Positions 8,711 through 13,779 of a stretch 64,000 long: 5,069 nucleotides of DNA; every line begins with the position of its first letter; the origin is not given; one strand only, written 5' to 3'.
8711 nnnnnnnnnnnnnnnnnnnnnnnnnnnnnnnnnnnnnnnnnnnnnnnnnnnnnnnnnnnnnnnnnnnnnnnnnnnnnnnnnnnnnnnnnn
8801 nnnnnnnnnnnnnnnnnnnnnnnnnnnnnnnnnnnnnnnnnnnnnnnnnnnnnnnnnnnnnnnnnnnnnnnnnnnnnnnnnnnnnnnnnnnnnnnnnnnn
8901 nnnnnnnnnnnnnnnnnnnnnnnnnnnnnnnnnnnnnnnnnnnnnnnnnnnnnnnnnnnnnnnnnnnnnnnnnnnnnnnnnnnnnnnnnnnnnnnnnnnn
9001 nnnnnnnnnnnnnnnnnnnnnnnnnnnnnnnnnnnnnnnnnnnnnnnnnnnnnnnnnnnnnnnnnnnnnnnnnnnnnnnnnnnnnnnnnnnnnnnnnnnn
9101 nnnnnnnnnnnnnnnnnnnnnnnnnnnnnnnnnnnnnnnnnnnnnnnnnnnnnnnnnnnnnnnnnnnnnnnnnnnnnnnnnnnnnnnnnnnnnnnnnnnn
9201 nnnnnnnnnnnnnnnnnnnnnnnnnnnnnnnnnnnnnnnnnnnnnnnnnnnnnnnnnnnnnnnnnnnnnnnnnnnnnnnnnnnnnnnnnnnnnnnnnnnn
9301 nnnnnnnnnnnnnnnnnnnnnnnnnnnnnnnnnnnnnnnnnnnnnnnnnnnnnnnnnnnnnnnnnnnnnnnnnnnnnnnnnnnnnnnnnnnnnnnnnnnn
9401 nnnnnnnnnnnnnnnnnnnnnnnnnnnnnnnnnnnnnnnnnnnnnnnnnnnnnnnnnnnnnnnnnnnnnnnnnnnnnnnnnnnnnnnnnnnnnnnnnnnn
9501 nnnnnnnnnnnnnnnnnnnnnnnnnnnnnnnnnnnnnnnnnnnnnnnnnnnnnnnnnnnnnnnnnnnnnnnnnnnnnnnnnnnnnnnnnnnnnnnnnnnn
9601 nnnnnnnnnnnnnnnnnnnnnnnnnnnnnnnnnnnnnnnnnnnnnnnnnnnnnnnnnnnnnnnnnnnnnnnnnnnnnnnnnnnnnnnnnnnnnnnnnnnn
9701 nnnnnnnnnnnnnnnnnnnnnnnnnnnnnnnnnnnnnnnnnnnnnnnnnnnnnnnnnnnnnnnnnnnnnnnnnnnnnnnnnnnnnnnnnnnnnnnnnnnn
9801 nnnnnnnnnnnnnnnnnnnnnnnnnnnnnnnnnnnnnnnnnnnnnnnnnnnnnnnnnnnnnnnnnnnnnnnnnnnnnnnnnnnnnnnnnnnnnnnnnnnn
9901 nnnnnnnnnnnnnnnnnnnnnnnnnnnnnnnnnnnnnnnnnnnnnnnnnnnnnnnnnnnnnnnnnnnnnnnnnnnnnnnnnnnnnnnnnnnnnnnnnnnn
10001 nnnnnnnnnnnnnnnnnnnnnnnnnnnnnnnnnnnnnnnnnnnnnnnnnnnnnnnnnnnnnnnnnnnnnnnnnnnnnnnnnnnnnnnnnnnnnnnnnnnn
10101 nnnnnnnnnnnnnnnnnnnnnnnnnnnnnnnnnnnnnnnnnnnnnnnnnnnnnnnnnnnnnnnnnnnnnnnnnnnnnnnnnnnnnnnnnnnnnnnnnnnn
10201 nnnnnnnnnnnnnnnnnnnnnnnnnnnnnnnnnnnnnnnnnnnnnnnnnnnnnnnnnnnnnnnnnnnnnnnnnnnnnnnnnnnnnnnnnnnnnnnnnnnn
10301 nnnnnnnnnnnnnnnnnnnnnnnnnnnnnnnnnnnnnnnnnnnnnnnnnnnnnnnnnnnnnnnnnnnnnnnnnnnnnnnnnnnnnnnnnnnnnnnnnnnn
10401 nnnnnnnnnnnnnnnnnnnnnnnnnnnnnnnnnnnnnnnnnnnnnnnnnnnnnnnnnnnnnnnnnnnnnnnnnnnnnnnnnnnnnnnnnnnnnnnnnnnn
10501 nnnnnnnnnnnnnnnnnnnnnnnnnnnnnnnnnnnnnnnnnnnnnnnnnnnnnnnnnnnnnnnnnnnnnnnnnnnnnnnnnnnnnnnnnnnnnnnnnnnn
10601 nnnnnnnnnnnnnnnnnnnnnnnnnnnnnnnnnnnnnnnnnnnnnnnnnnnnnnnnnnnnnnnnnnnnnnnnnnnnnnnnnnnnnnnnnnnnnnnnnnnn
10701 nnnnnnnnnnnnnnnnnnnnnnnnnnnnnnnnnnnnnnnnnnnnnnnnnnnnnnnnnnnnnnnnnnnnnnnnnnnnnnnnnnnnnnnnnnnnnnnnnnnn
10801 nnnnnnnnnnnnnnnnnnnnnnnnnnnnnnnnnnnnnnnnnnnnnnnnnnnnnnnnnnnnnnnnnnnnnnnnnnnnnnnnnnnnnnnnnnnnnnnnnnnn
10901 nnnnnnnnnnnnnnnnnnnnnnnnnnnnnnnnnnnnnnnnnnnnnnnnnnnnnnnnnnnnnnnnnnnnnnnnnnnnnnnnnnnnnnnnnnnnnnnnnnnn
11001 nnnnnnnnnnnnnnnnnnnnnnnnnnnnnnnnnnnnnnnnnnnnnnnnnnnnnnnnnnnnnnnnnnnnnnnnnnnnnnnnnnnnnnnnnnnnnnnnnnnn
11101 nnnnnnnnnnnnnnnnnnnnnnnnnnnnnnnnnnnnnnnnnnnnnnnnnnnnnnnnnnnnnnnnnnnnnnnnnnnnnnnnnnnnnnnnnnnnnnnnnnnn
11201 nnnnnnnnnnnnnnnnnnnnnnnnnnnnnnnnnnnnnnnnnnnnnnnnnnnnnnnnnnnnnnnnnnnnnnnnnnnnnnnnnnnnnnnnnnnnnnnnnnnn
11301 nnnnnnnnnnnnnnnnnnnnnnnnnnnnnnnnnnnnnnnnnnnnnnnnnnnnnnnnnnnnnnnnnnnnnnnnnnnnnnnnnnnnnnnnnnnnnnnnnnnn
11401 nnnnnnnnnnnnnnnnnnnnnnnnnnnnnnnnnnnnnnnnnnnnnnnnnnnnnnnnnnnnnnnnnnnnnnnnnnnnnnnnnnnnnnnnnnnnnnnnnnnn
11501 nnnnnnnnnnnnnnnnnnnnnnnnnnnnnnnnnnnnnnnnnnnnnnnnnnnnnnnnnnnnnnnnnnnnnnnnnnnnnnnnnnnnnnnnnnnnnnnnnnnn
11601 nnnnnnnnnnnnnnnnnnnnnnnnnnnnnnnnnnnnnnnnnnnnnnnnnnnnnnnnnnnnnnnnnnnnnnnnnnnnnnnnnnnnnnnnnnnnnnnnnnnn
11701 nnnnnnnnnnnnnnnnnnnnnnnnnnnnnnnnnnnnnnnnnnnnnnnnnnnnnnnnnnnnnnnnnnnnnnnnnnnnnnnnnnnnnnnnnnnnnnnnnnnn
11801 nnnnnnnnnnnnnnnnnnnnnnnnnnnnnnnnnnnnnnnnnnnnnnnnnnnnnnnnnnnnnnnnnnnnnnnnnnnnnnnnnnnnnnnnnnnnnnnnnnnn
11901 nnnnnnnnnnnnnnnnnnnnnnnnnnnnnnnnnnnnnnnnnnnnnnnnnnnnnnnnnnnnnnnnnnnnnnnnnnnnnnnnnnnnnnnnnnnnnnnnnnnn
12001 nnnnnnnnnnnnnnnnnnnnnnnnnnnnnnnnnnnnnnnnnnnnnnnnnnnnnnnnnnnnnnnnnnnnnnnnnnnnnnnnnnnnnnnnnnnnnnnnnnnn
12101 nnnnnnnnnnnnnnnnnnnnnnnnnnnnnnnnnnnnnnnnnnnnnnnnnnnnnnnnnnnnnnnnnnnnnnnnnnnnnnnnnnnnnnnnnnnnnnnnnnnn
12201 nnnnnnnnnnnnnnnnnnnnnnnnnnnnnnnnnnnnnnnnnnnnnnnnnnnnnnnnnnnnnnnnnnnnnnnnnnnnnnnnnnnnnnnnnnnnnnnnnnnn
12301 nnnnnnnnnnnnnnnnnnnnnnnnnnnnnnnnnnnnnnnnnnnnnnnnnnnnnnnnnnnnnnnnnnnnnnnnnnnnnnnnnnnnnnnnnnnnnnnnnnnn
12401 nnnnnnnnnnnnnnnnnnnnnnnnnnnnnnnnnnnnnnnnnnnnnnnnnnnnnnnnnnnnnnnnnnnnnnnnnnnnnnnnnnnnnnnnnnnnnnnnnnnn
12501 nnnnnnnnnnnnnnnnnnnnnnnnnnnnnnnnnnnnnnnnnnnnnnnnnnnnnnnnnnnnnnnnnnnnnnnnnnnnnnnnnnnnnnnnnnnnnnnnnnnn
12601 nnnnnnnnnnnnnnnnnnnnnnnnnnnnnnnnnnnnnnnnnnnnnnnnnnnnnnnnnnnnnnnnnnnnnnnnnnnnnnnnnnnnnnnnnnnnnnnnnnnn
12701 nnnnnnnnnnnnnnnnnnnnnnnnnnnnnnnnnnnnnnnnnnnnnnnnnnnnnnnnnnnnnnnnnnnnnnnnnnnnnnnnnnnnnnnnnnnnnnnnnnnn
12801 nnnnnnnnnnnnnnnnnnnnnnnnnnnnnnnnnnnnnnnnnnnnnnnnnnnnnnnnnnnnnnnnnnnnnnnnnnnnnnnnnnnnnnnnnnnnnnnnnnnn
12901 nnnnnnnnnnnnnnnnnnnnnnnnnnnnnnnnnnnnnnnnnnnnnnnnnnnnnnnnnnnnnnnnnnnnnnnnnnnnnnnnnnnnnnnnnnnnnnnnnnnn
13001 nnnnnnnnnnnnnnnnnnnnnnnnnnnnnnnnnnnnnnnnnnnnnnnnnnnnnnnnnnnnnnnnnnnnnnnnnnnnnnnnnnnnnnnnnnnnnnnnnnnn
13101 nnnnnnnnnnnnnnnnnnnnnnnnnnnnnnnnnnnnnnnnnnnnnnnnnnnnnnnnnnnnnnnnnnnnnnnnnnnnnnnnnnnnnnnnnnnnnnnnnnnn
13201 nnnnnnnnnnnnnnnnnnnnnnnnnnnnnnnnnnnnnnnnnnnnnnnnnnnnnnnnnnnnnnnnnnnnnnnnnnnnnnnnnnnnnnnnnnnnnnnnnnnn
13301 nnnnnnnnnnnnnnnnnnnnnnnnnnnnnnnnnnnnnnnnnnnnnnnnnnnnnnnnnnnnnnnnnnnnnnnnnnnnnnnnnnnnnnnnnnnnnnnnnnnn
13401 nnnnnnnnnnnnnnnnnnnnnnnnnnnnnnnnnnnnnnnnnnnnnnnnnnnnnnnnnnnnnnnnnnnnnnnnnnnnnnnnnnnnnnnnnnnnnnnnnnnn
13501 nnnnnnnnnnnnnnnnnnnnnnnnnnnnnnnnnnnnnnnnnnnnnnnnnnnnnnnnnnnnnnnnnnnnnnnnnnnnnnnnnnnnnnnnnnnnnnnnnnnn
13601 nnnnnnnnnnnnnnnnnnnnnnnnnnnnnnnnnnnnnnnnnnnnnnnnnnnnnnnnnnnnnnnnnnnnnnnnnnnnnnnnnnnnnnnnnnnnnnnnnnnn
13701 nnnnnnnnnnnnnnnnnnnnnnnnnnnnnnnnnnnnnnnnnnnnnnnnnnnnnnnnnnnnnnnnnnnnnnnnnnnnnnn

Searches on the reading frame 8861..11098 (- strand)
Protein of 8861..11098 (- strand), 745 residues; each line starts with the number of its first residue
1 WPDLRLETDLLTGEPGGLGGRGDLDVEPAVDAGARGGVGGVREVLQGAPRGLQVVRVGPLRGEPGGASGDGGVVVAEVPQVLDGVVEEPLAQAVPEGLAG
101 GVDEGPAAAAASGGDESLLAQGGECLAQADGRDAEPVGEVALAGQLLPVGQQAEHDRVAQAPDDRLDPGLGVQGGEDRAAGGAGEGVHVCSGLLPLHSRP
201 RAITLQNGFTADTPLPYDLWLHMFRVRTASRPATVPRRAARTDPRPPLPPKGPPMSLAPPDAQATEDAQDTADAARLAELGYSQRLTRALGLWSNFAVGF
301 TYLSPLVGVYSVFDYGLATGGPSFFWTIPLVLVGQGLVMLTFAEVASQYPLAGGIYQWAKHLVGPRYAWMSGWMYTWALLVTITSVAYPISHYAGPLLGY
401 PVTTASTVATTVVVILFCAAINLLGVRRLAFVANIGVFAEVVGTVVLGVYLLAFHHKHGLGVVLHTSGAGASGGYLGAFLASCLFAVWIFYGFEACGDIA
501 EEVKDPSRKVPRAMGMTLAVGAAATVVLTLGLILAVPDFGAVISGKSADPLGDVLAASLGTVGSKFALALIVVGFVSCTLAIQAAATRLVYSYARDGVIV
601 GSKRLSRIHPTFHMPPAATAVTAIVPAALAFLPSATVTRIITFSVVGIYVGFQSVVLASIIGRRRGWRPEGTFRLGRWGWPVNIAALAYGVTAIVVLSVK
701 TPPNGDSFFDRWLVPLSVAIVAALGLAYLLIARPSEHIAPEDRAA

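Call 50: search_protein_families(library=pfam, proteins=[window:8861-11098:-], max_evalue=0.001)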
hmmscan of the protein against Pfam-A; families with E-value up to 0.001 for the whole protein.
window:8861-11098:- (745 aa): 2 families
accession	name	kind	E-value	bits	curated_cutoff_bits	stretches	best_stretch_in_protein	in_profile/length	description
PF13520.12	AA_permease_2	-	4.3e-45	154.8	27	1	290-703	1-412/427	Amino acid permease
PF00324.27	AA_permease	-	3.3e-21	75.9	24.6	1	314-660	20-374/470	Amino acid permease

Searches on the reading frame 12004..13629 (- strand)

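Call 50: search_protein_families(library=pfam, proteins=[window:12004-13629:-], max_evalue=0.001)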
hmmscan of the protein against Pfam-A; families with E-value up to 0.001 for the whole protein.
window:12004-13629:- (541 aa): 2 families
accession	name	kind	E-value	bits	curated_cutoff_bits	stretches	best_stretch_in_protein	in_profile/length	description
PF07905.16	PucR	-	3.2e-24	86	33.5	1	74-170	19-113/118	Purine catabolism regulatory protein-like family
PF13556.12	HTH_30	-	9.1e-17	61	27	1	478-536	1-59/59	PucR C-terminal helix-turn-helix domain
